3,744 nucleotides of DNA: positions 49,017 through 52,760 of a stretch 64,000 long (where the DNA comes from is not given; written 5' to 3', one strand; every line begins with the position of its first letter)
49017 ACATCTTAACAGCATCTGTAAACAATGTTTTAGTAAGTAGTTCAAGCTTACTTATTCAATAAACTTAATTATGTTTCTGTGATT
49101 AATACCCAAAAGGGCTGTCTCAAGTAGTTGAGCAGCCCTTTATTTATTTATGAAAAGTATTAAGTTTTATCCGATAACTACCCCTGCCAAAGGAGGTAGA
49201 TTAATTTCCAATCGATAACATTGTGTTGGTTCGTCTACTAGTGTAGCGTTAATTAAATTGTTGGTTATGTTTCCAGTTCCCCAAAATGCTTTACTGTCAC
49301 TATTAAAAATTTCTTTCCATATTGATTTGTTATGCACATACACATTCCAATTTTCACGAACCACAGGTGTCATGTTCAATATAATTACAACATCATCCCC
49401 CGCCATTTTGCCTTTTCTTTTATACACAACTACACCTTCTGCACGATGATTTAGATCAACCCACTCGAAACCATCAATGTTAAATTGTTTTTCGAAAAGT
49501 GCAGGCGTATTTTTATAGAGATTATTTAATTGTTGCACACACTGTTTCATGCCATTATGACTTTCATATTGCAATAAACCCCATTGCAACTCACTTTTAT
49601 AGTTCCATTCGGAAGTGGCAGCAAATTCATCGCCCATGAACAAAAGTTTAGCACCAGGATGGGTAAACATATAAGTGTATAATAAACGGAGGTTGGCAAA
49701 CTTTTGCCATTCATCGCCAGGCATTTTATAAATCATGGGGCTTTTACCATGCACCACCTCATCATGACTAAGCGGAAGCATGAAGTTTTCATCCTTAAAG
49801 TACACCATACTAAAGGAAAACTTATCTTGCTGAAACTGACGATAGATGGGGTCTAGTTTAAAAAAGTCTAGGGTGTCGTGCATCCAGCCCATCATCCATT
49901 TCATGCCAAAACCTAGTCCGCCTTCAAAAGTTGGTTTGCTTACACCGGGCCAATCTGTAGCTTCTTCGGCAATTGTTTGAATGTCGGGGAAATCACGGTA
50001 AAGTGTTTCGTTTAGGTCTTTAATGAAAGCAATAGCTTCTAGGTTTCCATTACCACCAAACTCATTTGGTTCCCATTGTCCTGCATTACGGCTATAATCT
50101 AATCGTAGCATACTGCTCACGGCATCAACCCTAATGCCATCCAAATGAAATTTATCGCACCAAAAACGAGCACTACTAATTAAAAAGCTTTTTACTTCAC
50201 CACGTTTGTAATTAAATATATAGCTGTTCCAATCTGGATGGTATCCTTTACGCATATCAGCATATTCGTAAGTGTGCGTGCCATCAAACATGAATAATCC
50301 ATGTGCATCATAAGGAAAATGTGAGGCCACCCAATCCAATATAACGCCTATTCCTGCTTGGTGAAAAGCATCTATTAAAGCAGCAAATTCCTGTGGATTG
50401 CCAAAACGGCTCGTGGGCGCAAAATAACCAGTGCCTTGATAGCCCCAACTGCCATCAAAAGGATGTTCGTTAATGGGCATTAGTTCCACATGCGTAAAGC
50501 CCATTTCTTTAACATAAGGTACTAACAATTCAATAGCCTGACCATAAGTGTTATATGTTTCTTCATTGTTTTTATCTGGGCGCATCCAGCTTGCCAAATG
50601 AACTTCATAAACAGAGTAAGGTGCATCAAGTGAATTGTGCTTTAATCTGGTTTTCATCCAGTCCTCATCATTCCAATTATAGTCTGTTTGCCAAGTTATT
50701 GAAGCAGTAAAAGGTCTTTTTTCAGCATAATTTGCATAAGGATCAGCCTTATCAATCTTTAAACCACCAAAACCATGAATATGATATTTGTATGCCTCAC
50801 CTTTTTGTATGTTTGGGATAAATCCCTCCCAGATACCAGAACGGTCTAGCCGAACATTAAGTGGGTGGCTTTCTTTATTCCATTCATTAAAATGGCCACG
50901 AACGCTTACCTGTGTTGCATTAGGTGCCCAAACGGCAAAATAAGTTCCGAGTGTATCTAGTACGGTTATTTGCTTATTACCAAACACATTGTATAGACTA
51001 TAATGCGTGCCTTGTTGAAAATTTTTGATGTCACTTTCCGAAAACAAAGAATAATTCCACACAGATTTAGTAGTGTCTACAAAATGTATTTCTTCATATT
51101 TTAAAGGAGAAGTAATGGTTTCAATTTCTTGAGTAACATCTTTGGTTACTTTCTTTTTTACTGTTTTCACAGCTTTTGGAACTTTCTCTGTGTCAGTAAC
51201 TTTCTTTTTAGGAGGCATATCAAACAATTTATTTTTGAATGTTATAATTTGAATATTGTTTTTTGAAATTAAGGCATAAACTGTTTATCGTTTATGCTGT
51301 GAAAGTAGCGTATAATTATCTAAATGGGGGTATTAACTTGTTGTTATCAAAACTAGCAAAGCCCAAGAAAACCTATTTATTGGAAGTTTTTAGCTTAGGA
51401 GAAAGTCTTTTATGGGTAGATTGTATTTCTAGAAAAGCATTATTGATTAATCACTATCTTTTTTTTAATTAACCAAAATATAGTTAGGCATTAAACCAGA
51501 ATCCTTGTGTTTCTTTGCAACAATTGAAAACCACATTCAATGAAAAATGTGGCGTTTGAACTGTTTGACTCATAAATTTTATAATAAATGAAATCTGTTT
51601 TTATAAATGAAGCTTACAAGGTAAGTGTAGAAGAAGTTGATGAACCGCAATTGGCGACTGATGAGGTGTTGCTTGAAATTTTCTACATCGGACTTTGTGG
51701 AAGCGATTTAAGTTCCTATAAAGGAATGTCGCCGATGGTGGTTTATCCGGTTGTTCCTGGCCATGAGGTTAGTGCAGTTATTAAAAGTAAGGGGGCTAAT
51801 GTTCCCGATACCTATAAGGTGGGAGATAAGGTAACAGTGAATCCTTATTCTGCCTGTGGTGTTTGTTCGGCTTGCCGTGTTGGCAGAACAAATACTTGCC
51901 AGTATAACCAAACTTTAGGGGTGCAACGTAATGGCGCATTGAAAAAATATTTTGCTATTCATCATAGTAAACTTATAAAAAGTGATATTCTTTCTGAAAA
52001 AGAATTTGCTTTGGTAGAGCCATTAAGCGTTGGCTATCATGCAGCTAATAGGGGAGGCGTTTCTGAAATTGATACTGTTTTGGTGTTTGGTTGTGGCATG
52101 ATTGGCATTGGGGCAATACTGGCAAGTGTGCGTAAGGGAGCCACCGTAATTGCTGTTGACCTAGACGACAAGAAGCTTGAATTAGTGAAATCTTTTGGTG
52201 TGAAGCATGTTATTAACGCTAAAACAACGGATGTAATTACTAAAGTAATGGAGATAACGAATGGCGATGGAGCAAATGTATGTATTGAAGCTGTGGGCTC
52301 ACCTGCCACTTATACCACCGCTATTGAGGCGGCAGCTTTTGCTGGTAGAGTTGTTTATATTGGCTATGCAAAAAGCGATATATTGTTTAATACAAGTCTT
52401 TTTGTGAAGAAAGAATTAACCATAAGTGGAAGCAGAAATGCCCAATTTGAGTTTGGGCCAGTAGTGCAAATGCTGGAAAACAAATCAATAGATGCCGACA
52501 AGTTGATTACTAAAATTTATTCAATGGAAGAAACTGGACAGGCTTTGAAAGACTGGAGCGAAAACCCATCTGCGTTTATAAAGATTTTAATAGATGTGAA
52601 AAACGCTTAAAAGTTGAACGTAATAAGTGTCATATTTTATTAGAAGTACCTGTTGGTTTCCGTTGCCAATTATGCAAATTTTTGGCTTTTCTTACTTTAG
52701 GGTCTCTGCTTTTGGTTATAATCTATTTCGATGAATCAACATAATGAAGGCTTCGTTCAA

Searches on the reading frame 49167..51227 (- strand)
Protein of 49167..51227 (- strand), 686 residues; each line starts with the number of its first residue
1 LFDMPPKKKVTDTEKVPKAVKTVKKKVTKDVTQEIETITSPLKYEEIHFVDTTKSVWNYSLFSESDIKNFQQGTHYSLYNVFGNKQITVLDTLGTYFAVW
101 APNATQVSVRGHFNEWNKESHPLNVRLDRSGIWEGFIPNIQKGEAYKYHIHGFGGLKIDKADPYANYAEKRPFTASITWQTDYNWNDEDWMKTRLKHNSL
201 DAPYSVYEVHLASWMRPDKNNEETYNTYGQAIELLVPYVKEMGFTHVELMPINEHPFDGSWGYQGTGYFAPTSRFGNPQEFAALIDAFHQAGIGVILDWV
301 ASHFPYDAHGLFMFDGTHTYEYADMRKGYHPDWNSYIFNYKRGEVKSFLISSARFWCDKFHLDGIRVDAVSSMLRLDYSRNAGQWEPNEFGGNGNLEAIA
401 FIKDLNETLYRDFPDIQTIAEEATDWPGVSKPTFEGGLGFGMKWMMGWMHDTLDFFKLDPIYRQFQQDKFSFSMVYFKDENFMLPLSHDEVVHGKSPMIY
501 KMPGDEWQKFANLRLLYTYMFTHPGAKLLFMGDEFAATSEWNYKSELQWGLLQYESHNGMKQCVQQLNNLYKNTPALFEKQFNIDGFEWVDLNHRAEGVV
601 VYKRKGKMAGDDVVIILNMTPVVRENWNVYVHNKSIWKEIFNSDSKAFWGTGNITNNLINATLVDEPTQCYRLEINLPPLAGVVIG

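Call 9: search_protein_families(library=pfam, proteins=[window:49167-51227:-], max_evalue=0.01)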
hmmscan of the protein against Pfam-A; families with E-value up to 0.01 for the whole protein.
window:49167-51227:- (686 aa): 4 families
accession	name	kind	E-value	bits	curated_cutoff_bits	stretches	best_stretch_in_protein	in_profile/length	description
PF02922.24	CBM_48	-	7.3e-21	74.7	22.4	1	93-165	11-83/83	Carbohydrate-binding module 48 (Isoamylase N-terminal domain)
PF00128.31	Alpha-amylase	-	3.2e-17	63.4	22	2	236-307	25-95/446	Alpha amylase, catalytic domain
PF02806.24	Alpha-amylase_C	-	9.6e-13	48.7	21.2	1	589-685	1-92/95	Alpha amylase, C-terminal all-beta domain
PF22019.2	GlgB_N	-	0.0029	18.1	27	1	64-164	2-94/94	alpha-1,4-glucan branching enzyme GlgB, N-terminal domain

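Call 28: find_homologous_proteins(query=window:49167-51227:-, max_evalue=1e-100)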
Query window:49167-51227:- (686 aa): 8000 proteins with E <= 1e-100 among 8000 candidates; the best 120 are listed.
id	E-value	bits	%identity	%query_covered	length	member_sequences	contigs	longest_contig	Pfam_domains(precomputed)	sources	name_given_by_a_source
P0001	0.0e+0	1633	100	100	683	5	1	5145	PF02922.25,PF00128.32,PF02806.25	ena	-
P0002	0.0e+0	1410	84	99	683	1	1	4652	PF02922.25,PF00128.32,PF02806.25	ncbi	-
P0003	0.0e+0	1407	84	100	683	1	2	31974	PF02922.25,PF00128.32,PF02806.25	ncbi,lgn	-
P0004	0.0e+0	1373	82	99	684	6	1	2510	PF02922.25,PF00128.32,PF02806.25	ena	-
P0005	0.0e+0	1365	82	99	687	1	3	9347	PF02922.25,PF00128.32,PF02806.25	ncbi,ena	-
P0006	0.0e+0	1364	82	99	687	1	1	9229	PF02922.25,PF00128.32,PF02806.25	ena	-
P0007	0.0e+0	1363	82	99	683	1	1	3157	PF02922.25,PF00128.32,PF02806.25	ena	-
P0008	0.0e+0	1358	82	99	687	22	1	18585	PF02922.25,PF00128.32,PF02806.25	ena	-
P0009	0.0e+0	1358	82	99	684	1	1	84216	PF02922.25,PF00128.32,PF02806.25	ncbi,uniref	ncbi:1,4-alpha-glucan branching protein GlgB [Parasediminibacterium sp. JCM 36343]|uniref:1,4-alpha-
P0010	0.0e+0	1350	82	99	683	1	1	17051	PF02922.25,PF00128.32,PF02806.25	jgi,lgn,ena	-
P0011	0.0e+0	1349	81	99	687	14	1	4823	PF02922.25,PF00128.32,PF02806.25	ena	-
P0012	0.0e+0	1348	79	99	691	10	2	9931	PF02922.25,PF00128.32,PF02806.25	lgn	-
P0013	0.0e+0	1299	79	98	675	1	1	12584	PF02922.25,PF00128.32,PF02806.25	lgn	-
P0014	0.0e+0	1298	79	98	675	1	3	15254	PF02922.25,PF00128.32,PF02806.25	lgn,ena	-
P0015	0.0e+0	1298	79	98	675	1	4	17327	PF02922.25,PF00128.32,PF02806.25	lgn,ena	-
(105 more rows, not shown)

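Call 29: find_encoding_contigs(protein=P0003, flank=10000, max_places=4)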
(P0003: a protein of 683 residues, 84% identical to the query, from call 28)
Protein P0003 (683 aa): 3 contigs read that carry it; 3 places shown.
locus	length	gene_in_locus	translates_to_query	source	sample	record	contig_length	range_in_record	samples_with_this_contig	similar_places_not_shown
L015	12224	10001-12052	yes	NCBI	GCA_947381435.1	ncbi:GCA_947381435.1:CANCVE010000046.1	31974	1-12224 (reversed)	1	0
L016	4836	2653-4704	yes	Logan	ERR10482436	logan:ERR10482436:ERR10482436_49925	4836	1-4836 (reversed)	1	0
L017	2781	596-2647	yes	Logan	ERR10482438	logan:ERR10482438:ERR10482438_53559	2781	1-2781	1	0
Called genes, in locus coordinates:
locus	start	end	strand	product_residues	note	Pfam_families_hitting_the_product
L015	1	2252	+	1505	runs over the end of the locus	PF00310:GATase_2, PF04898:Glu_syn_central, PF01645:Glu_synthase, PF01493:GXGXG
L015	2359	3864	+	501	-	PF14691:Fer4_20, PF13738:Pyr_redox_3 (faint), PF00070:Pyr_redox (faint), PF01266:DAO (weak), PF01593:Amino_oxidase (weak), PF03486:HI0933_like (weak), PF07992:Pyr_redox_2, PF13450:NAD_binding_8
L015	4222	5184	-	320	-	-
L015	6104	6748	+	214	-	PF02698:DUF218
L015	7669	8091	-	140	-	PF00355:Rieske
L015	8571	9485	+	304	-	PF01967:MoaC, PF00994:MoCF_biosynth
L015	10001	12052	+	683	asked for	PF02922:CBM_48, PF00128:Alpha-amylase, PF02806:Alpha-amylase_C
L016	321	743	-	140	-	PF00355:Rieske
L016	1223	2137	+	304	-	PF01967:MoaC, PF00994:MoCF_biosynth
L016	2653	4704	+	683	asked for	PF02922:CBM_48, PF00128:Alpha-amylase, PF02806:Alpha-amylase_C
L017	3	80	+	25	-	?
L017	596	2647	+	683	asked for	PF02922:CBM_48, PF00128:Alpha-amylase, PF02806:Alpha-amylase_C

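Call 30: find_encoding_contigs(protein=P0009, flank=10000, max_places=4)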
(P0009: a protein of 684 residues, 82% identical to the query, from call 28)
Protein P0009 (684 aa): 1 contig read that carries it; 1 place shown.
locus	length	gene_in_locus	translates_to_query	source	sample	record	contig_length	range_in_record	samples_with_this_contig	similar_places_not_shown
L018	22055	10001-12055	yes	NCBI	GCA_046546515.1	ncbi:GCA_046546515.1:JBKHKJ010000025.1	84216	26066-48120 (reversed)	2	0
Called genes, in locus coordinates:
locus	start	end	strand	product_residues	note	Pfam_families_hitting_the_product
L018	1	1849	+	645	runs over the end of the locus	PF02824:TGS, PF07973:tRNA_SAD, PF00587:tRNA-synt_2b, PF03129:HGTP_anticodon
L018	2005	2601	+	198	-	PF05198:IF3_N, PF00707:IF3_C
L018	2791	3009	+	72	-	PF01176:eIF-1a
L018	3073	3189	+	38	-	PF00444:Ribosomal_L36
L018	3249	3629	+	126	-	PF00416:Ribosomal_S13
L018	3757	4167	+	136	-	PF00411:Ribosomal_S11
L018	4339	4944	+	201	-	PF00163:Ribosomal_S4, PF01479:S4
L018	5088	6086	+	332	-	PF01193:RNA_pol_L, PF01000:RNA_pol_A_bac, PF03118:RNA_pol_A_CTD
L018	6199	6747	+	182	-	PF01196:Ribosomal_L17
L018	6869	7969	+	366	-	PF00988:CPSase_sm_chain, PF00117:GATase, PF07722:Peptidase_C26 (weak)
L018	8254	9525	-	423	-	PF01773:Nucleos_tra2_N, PF07670:Gate, PF07662:Nucleos_tra2_C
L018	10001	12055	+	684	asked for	PF02922:CBM_48, PF00128:Alpha-amylase, PF02806:Alpha-amylase_C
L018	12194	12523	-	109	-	PF01850:PIN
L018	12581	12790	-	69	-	-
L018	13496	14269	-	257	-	PF03988:DUF347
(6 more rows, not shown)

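Call 46: find_encoding_contigs(protein=P0008, flank=8000, max_places=3)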
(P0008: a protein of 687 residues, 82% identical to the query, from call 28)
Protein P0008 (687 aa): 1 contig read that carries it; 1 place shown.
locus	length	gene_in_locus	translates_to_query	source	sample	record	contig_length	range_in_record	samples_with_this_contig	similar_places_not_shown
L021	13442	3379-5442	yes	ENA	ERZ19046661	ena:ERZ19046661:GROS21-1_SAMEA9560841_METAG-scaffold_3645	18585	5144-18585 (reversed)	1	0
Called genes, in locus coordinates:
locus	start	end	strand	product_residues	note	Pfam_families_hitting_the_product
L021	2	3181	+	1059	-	?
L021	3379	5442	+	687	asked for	PF02922:CBM_48, PF00128:Alpha-amylase, PF02806:Alpha-amylase_C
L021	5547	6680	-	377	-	PF13439:Glyco_transf_4, PF13579:Glyco_trans_4_4, PF13692:Glyco_trans_1_4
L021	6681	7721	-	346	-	-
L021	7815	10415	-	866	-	PF09586:YfhO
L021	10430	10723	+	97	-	-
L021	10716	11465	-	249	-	PF02463:SMC_N (weak), PF00005:ABC_tran, PF13175:AAA_15 (faint), PF13304:AAA_21 (faint)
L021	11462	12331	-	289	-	PF02653:BPD_transp_2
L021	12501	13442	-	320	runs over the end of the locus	PF00532:Peripla_BP_1 (faint), PF04392:ABC_sub_bind, PF13407:Peripla_BP_4 (weak)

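Call 47: find_encoding_contigs(protein=P0010, flank=8000, max_places=3)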
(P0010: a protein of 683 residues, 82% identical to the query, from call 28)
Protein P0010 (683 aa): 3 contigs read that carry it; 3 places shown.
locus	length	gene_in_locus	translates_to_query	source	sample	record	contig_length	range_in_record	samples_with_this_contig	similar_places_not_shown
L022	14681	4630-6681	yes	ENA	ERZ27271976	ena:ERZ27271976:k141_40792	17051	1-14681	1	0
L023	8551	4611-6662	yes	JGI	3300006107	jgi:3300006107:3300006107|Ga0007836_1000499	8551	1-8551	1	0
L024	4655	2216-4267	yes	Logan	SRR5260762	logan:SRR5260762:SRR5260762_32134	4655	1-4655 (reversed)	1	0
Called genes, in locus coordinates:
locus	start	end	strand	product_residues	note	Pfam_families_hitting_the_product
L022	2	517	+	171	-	?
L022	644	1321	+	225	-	-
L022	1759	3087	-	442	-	PF02412:TSP_3 (faint), PF00691:OmpA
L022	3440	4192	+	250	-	PF01381:HTH_3, PF12844:HTH_19, PF13560:HTH_31 (weak), PF00717:Peptidase_S24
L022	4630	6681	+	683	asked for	PF02922:CBM_48, PF00128:Alpha-amylase (weak), PF02806:Alpha-amylase_C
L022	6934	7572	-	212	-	PF00350:Dynamin_N (faint), PF01926:MMR_HSR1, PF02421:FeoB_N, PF03193:RsgA_GTPase (faint)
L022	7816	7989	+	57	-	-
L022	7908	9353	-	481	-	PF00474:SSF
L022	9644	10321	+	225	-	-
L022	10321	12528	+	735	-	PF01656:CbiA (weak)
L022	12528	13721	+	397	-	PF13641:Glyco_tranf_2_3, PF00535:Glycos_transf_2 (weak), PF13632:Glyco_trans_2_3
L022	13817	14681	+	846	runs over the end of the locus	PF17162:DUF5118, PF17148:DUF5117, PF16313:DUF4953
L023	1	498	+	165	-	?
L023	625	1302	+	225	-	-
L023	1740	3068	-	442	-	PF02412:TSP_3 (faint), PF00691:OmpA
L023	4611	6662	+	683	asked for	PF02922:CBM_48, PF00128:Alpha-amylase (weak), PF02806:Alpha-amylase_C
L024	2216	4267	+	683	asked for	PF02922:CBM_48, PF00128:Alpha-amylase (weak), PF02806:Alpha-amylase_C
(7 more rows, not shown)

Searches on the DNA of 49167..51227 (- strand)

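Call 49: search_rna_families(sources=[L009, L010, L011, L015, L018], threshold=gathering)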
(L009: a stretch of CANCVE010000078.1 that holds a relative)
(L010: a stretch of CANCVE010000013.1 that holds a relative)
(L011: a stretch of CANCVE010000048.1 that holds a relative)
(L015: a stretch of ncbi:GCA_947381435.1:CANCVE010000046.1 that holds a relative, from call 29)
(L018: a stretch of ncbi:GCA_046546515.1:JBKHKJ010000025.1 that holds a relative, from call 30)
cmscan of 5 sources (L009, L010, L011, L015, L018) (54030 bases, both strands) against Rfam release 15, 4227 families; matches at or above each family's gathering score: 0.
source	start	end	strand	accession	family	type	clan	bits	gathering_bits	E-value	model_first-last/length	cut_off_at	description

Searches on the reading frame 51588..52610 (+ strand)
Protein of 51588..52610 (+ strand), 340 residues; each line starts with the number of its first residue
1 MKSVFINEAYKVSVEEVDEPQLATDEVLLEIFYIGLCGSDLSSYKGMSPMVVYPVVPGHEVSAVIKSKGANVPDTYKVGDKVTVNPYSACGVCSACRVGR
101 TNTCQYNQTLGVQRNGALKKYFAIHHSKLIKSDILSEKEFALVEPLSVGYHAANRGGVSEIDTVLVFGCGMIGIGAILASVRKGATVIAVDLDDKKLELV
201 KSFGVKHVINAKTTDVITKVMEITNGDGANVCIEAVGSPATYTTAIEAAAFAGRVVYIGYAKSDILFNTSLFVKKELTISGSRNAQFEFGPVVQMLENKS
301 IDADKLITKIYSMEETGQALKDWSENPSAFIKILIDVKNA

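Call 9: search_protein_families(library=pfam, proteins=[window:51588-52610:+], max_evalue=0.01)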
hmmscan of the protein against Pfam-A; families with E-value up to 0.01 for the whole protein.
window:51588-52610:+ (340 aa): 7 families
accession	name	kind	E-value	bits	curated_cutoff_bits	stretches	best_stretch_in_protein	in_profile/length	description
PF00107.32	ADH_zinc_N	-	4.9e-28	98.1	31.8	1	172-294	2-125/129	Zinc-binding dehydrogenase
PF08240.17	ADH_N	-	8.1e-23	81.1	23.5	1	25-131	3-101/104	Alcohol dehydrogenase GroES-like domain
PF16912.11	Glu_dehyd_C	-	7.3e-10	39.1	34.9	1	142-325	6-203/211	Glucose dehydrogenase C-terminus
PF13602.12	ADH_zinc_N_2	-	6.2e-06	27.6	27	1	204-323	2-123/134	Zinc-binding dehydrogenase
PF01262.27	AlaDh_PNT_C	-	2.3e-05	24.4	23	1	156-216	21-85/214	Alanine dehydrogenase/PNT, C-terminal domain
PF03721.20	UDPG_MGDP_dh_N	-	0.0031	17.5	27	1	164-224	3-62/187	UDP-glucose/GDP-mannose dehydrogenase family, NAD binding domain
PF02254.24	TrkA_N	-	0.0097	16.7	23.8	0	164-246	1-80/116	TrkA-N domain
